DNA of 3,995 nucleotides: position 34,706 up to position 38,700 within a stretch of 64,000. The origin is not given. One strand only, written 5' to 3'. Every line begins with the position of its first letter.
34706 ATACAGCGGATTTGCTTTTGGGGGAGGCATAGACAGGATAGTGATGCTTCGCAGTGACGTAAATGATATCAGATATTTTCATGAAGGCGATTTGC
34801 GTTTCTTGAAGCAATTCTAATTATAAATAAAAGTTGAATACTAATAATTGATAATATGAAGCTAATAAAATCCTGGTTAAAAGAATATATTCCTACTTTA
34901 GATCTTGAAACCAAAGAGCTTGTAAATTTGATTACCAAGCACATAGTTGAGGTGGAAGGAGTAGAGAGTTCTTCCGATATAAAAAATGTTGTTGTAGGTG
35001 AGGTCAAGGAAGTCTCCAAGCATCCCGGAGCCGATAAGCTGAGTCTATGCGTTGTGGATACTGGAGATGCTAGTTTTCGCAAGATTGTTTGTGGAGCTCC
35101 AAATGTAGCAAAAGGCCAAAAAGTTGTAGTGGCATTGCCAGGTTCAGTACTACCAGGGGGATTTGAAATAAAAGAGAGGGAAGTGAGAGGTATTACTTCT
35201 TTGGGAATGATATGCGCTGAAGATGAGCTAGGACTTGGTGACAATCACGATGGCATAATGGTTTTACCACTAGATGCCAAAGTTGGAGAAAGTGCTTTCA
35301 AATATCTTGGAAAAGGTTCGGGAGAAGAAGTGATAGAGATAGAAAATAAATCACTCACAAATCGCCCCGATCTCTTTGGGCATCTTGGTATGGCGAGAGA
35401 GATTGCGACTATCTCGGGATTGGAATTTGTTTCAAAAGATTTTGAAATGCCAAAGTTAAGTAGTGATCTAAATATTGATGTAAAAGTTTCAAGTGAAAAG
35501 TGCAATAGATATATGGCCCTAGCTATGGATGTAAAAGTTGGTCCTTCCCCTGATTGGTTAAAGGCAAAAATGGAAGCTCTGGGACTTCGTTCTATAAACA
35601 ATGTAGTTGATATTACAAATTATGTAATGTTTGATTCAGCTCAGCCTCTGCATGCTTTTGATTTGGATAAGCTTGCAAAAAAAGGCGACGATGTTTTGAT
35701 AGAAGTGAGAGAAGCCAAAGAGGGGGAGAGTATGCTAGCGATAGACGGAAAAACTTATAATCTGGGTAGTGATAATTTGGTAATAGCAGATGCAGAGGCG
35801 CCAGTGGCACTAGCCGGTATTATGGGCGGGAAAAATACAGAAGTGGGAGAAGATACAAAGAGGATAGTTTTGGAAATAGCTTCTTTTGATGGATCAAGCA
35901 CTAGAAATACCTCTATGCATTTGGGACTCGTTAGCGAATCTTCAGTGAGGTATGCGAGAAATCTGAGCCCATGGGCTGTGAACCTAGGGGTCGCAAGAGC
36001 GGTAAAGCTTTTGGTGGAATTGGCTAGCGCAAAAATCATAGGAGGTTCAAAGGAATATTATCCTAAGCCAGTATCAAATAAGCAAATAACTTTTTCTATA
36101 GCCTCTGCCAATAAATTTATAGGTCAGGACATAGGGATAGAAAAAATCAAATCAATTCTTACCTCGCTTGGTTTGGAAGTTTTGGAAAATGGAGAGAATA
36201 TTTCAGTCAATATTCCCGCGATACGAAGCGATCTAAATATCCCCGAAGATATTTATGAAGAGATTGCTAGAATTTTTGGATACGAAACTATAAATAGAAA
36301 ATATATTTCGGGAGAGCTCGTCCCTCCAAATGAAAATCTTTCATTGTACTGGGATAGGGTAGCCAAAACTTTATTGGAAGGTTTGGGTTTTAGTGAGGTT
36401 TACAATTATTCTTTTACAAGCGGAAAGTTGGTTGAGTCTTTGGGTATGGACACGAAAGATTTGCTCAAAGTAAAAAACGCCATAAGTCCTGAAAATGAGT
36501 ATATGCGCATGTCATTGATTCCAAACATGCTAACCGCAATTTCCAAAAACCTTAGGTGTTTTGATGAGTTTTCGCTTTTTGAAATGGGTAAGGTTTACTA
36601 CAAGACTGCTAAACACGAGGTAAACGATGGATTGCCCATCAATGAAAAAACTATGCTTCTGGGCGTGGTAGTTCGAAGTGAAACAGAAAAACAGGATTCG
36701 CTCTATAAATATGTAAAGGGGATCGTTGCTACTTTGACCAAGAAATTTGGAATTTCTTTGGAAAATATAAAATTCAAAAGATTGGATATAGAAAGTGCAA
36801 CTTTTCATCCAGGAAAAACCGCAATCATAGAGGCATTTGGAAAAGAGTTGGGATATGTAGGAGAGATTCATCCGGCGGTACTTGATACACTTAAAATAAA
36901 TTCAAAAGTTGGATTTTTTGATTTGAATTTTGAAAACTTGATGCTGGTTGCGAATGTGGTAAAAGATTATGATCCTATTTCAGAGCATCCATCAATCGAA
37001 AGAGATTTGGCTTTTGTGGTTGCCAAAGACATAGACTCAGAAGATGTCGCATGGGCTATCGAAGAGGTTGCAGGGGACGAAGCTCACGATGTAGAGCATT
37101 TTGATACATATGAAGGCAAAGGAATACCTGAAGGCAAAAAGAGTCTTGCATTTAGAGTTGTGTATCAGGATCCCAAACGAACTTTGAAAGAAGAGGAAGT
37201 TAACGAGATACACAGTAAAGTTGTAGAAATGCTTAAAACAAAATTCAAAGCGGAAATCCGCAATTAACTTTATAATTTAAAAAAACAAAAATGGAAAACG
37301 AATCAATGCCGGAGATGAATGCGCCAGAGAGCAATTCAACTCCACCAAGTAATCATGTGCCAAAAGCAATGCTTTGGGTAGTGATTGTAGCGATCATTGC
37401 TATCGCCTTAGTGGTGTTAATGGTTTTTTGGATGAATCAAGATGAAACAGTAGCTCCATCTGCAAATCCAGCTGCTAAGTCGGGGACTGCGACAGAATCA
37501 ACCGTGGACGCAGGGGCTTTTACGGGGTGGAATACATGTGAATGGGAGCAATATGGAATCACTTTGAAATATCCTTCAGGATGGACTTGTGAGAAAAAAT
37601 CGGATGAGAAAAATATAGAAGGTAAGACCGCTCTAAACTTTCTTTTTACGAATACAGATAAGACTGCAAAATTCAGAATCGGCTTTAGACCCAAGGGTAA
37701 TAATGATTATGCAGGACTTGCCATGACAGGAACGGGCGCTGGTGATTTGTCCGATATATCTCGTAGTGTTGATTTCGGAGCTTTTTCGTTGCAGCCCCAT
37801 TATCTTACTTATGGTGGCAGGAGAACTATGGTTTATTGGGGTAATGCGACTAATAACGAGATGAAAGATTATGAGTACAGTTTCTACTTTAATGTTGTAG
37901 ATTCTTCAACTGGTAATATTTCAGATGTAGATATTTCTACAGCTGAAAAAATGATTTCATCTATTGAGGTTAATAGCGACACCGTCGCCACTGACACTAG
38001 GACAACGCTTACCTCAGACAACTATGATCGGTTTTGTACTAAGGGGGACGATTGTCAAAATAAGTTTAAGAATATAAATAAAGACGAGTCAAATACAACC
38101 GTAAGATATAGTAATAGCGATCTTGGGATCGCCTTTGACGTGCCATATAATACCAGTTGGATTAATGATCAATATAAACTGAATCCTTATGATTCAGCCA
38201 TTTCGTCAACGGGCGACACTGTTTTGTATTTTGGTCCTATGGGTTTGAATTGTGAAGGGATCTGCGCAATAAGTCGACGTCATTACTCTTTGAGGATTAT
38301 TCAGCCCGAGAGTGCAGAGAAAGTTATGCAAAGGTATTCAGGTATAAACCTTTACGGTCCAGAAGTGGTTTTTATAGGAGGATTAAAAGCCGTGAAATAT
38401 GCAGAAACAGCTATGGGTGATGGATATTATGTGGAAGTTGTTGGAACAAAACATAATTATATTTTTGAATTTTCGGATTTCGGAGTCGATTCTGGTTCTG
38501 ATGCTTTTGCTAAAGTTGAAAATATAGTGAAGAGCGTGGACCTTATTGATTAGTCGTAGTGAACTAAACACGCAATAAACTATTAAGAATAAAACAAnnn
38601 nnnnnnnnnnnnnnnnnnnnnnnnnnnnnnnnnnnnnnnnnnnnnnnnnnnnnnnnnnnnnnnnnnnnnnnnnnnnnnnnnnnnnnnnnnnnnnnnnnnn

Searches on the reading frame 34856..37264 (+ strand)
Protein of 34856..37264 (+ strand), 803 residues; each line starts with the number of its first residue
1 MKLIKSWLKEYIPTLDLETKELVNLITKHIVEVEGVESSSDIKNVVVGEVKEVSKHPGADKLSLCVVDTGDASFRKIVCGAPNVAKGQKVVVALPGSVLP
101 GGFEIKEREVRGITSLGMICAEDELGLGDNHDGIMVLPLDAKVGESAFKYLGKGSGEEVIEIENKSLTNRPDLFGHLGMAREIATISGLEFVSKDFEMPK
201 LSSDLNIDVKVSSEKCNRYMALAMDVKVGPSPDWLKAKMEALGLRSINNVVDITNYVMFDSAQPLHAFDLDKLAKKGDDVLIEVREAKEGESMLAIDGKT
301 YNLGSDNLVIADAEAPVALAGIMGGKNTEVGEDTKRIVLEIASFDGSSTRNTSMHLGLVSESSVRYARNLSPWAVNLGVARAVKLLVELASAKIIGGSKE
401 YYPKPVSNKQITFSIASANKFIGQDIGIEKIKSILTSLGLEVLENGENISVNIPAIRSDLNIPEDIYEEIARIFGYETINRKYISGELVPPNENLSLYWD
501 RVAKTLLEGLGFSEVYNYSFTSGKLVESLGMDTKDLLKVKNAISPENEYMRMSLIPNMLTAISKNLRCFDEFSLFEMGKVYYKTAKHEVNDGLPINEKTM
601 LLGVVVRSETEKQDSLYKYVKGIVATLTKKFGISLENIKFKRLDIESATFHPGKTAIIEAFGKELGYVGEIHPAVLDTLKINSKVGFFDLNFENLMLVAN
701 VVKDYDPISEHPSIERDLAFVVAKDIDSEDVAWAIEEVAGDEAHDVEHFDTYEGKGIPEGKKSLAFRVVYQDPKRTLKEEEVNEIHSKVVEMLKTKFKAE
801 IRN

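Call 75: search_protein_families(library=pfam, proteins=[window:34856-37264:+], max_evalue=0.001)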
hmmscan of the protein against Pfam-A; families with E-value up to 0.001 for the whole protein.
window:34856-37264:+ (803 aa): 5 families
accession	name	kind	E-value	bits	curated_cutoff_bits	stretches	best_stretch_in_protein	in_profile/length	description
PF03483.22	B3_4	-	7.5e-57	192.2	29.3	1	216-390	2-173/174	B3/4 domain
PF17759.6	tRNA_synthFbeta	-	1.2e-40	139.8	22.4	1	486-692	8-214/214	Phenylalanyl tRNA synthetase beta chain CLM domain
PF03147.19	FDX-ACB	-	3.1e-31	108.1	31.1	1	709-802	1-94/94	Ferredoxin-fold anticodon binding domain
PF01588.26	tRNA_bind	-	2.2e-22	79.4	27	1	45-145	1-95/96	Putative tRNA binding domain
PF03484.21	B5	-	5.6e-19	68.5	28.6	1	411-476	1-67/67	tRNA synthetase B5 domain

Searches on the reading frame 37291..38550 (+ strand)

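Call 75: search_protein_families(library=pfam, proteins=[window:37291-38550:+], max_evalue=0.001)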
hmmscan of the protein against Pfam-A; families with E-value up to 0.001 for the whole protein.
window:37291-38550:+ (420 aa): 1 family
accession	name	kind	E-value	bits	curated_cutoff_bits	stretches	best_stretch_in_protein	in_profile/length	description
PF18933.6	PsbP_2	-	0.00016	22.1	27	0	32-116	2-80/184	PsbP-like protein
